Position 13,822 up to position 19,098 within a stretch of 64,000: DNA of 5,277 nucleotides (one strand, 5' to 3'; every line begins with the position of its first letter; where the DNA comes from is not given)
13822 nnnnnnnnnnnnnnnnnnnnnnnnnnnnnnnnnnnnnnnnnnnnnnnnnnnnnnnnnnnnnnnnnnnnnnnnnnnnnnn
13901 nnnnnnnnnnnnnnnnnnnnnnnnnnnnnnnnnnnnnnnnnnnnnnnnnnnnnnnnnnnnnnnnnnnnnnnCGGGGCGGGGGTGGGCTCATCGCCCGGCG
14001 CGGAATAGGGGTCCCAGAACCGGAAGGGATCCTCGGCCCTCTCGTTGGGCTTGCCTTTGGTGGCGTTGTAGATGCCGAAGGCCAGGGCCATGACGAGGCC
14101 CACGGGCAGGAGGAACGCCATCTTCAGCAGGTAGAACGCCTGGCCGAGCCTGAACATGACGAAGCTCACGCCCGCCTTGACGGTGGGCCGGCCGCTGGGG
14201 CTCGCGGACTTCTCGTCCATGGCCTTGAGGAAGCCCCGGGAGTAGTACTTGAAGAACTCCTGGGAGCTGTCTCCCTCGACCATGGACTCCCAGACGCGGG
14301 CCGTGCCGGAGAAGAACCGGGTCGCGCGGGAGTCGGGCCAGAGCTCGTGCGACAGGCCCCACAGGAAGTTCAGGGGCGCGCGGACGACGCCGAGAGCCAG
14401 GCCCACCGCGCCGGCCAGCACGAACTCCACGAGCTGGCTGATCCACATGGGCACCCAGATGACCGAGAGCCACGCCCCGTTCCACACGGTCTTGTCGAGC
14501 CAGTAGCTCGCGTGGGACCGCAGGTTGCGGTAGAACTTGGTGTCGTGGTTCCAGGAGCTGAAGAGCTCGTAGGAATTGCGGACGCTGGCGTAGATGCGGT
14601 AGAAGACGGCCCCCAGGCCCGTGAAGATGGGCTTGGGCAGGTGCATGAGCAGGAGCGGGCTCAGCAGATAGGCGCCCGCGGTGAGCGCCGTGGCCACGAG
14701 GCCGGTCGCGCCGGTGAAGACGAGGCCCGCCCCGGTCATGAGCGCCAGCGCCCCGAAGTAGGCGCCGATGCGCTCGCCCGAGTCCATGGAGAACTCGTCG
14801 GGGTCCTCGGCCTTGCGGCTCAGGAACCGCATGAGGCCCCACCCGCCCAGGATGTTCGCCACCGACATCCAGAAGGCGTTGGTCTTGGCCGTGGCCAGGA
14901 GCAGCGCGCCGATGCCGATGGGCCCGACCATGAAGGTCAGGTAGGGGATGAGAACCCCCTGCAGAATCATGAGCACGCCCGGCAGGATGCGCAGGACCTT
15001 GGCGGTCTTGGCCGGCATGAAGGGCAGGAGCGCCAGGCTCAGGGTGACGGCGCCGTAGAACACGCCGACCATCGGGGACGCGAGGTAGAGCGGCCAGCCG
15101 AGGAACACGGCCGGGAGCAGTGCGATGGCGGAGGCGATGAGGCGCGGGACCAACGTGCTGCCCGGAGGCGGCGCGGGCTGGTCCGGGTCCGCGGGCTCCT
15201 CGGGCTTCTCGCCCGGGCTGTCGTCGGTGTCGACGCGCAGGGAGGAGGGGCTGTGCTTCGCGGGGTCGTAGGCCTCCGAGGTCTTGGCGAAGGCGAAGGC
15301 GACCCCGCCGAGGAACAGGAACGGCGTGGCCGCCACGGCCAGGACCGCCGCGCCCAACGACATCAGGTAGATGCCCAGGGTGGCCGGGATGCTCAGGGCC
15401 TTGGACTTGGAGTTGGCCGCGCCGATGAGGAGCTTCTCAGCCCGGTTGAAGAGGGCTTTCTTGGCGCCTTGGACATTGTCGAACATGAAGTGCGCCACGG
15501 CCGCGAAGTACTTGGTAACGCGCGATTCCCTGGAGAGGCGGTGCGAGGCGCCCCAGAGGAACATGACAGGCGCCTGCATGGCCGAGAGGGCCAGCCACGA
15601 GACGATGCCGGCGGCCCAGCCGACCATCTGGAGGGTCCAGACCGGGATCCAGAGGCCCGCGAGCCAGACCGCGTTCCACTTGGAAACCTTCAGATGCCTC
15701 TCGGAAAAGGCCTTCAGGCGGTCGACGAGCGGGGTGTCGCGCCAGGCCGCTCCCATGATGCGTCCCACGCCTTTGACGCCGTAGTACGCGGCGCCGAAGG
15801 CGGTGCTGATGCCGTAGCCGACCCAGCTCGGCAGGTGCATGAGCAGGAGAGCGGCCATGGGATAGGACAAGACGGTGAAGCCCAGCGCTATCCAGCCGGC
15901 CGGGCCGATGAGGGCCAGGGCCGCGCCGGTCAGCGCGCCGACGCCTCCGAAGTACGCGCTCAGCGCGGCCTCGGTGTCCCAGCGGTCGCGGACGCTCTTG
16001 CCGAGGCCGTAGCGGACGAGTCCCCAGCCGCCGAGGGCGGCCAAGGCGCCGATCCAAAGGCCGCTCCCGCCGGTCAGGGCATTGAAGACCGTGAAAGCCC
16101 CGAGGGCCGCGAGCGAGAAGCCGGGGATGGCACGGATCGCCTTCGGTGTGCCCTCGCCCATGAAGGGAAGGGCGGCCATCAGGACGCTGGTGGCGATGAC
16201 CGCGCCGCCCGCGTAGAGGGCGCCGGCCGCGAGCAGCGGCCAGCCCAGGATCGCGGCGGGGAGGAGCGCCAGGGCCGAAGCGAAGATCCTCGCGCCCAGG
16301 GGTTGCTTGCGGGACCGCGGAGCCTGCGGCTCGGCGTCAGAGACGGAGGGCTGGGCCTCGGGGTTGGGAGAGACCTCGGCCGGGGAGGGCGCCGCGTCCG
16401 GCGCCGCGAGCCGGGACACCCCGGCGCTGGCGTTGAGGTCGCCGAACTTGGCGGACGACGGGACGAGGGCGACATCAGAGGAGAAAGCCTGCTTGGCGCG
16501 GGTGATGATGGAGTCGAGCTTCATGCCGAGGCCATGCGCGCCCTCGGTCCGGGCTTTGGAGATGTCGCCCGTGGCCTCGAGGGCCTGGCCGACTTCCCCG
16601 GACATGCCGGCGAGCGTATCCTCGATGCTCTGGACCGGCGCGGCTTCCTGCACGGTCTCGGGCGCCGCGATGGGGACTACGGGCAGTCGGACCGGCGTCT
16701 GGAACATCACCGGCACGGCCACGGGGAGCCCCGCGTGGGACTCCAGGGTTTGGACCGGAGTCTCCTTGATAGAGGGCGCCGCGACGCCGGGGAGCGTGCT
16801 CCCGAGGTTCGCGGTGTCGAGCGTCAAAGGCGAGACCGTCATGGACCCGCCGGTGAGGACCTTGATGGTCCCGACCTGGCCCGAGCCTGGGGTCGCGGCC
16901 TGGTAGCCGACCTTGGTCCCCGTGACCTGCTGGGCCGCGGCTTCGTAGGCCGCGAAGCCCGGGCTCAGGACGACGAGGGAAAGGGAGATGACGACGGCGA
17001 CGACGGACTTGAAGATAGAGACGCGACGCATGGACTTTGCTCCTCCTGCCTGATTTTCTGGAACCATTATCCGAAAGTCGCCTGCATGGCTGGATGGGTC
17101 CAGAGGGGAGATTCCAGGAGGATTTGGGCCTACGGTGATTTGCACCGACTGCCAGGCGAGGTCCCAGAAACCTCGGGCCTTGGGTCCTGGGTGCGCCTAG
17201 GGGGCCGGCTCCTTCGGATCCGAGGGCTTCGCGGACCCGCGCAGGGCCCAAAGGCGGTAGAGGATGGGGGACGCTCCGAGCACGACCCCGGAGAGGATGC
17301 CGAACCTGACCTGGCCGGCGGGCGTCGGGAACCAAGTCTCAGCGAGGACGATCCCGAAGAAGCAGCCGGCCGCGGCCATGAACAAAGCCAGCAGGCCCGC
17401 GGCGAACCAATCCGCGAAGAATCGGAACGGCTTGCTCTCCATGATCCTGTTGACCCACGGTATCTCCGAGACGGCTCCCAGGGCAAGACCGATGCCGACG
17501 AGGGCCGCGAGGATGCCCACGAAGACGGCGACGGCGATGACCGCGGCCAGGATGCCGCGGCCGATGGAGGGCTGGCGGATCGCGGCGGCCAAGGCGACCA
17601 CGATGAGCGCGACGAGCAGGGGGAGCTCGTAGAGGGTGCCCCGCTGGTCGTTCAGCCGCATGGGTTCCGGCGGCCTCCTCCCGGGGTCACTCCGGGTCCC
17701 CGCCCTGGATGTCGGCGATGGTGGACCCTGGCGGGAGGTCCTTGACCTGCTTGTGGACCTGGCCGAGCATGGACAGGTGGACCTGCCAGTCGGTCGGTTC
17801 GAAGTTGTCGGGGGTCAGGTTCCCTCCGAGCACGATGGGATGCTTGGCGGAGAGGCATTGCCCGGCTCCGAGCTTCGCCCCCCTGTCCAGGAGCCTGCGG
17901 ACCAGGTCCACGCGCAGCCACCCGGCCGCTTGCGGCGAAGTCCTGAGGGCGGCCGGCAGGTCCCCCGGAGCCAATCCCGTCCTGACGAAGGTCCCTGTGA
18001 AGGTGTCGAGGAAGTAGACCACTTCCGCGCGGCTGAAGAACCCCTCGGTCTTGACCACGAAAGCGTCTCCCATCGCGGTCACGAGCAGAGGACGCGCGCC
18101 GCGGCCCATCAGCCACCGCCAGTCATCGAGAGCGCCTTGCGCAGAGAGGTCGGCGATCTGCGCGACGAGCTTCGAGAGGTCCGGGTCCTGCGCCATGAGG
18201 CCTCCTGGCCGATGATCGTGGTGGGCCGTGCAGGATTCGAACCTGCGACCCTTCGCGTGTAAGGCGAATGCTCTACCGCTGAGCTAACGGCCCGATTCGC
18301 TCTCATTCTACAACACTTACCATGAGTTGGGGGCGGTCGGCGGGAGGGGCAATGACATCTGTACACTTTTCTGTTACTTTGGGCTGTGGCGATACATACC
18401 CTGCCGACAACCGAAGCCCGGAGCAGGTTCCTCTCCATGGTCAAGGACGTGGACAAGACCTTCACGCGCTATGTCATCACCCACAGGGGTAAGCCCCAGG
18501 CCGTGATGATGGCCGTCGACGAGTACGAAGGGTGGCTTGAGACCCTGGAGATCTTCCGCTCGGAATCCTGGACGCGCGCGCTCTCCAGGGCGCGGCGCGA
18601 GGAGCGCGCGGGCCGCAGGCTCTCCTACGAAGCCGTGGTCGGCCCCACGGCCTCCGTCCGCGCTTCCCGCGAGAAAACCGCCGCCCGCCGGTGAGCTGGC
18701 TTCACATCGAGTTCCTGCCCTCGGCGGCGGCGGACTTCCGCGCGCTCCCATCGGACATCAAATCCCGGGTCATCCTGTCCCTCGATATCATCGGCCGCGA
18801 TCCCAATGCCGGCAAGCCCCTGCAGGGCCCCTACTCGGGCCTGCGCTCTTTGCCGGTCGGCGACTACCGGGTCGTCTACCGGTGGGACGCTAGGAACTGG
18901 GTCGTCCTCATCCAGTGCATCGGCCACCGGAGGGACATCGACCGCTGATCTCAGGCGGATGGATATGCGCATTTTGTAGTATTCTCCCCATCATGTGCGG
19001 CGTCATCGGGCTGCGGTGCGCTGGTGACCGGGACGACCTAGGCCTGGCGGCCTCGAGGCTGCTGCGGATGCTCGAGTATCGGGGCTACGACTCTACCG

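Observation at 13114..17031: Giant secreted membrane protein built from three tandem polytopic modules, next to tRNA-Asp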

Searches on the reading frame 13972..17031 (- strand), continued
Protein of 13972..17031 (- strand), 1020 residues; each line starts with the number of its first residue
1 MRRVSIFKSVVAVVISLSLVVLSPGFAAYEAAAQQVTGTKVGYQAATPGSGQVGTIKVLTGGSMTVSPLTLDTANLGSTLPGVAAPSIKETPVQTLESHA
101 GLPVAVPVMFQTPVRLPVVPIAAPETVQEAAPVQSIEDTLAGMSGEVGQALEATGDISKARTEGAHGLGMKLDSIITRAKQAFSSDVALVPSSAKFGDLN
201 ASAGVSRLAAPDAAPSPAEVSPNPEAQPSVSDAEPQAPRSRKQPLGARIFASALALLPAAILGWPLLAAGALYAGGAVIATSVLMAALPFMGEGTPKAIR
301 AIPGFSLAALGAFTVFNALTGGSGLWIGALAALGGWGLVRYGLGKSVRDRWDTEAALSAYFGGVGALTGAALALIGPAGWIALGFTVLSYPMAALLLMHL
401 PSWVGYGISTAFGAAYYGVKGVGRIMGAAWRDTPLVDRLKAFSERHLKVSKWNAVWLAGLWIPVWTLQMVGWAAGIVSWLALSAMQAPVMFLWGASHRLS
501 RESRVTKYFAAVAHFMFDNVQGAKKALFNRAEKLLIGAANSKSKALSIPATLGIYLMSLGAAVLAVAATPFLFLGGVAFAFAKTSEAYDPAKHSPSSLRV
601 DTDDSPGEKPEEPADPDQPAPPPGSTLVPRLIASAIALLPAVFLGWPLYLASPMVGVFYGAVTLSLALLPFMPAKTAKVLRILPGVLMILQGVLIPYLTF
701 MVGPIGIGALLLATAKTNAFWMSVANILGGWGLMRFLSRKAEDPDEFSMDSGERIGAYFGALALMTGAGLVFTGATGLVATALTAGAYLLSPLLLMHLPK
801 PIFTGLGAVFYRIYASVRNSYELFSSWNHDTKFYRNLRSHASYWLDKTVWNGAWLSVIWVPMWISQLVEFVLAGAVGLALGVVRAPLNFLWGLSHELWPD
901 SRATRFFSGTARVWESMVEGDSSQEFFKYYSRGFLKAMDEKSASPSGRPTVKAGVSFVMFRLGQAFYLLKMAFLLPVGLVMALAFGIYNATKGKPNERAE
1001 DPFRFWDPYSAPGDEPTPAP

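Call 78: find_encoding_contigs(protein=P0118, flank=5000, max_places=2)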
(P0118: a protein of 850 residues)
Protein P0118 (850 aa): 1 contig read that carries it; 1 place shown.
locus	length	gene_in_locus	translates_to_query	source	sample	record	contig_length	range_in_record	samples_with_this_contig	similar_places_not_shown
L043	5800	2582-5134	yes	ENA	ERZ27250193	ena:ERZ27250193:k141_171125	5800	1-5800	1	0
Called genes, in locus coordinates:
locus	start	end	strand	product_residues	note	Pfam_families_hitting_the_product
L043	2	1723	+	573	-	?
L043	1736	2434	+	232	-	PF05193:Peptidase_M16_C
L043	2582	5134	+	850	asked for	PF17816:PDZ_4, PF03572:Peptidase_S41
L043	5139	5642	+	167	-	-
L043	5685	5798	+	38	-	?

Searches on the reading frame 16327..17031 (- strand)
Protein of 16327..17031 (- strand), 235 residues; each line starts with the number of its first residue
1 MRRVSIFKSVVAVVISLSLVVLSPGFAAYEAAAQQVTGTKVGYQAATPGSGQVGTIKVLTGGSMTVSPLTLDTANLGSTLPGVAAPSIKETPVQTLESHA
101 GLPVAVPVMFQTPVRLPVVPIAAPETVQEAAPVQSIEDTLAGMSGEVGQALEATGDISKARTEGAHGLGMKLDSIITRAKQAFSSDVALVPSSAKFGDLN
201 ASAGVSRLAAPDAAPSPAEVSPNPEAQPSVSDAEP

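Call 62: find_homologous_proteins(query=A3, max_evalue=0.001)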
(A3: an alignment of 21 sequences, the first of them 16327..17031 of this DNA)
Query A3 (21 sequences): 8000 candidates shared short words with the query, none scored E <= 0.001.
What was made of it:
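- Tried and rejected: This failed because low-complexity words saturated the candidate list (call 62).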

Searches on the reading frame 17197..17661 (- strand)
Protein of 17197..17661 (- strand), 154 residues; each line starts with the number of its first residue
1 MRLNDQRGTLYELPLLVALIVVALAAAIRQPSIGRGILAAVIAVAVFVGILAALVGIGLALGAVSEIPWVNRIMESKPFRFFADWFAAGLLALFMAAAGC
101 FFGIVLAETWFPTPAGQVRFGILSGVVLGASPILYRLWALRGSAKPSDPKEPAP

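Call 14: search_protein_families(library=pfam, proteins=[window:17197-17661:-], max_evalue=0.01)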
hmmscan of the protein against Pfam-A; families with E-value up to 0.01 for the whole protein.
window:17197-17661:- (154 aa): 0 families
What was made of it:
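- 17197..17661 (-): Upstream gene for a 154-aa protein with four membrane helices. It is conserved only in the closest relative. Call 14 (no Pfam hit).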

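Call 48: search_protein_families(library=padloc, proteins=[window:17197-17661:-], max_evalue=0.01)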
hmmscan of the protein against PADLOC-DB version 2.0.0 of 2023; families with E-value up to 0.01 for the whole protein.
window:17197-17661:- (154 aa): 0 families

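Call 55: search_protein_families(library=phrogs, proteins=[window:17197-17661:-], max_evalue=0.01)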
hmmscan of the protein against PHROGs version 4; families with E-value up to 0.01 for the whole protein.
window:17197-17661:- (154 aa): 0 families

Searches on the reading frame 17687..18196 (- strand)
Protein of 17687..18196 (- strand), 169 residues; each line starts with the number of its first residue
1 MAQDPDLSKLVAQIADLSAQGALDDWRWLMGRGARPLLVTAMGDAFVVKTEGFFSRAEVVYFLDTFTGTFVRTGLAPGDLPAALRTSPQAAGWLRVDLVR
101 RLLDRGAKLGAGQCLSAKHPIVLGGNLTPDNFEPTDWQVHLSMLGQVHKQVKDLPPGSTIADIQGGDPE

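Call 14: search_protein_families(library=pfam, proteins=[window:17687-18196:-], max_evalue=0.01)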
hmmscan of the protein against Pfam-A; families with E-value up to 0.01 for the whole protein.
window:17687-18196:- (169 aa): 1 family
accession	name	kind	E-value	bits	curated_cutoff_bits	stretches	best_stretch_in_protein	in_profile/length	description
PF08906.16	T6SS_Tdi1_C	-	3.3e-11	43.3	27.4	1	84-147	11-74/75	T6SS immunity protein Tdi1, C-terminal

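Call 48: search_protein_families(library=padloc, proteins=[window:17687-18196:-], max_evalue=0.01)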
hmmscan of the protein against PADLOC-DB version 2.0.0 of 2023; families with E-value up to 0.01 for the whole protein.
window:17687-18196:- (169 aa): 0 families

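Call 55: search_protein_families(library=phrogs, proteins=[window:17687-18196:-], max_evalue=0.01)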
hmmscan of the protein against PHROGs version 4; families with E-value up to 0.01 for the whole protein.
window:17687-18196:- (169 aa): 0 families

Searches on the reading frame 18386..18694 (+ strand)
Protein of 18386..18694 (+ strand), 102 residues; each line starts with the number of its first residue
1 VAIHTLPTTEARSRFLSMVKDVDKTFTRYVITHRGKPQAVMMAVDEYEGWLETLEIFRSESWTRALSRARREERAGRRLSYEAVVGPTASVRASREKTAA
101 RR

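Call 14: search_protein_families(library=pfam, proteins=[window:18386-18694:+], max_evalue=0.01)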
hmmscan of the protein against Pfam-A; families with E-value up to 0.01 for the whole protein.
window:18386-18694:+ (102 aa): 1 family
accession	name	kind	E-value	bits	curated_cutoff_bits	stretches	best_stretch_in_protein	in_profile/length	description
PF02604.26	PhdYeFM_antitox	-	4e-14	52.6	29.8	1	4-60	2-58/74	Antitoxin Phd_YefM, type II toxin-antitoxin system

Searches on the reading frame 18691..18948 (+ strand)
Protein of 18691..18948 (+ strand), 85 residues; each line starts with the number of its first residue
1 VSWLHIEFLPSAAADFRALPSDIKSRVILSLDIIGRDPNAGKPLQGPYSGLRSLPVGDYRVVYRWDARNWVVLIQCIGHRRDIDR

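Call 14: search_protein_families(library=pfam, proteins=[window:18691-18948:+], max_evalue=0.01)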
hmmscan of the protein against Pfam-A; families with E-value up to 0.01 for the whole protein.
window:18691-18948:+ (85 aa): 2 families
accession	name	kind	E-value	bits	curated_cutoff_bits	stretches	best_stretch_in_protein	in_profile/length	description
PF05016.21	ParE_toxin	-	3.9e-09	37.4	23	1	6-82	1-87/89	ParE toxin of type II toxin-antitoxin system, parDE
PF05973.20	Gp49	-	0.0014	19.1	23.9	1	15-76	2-69/90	Phage derived protein Gp49-like (DUF891)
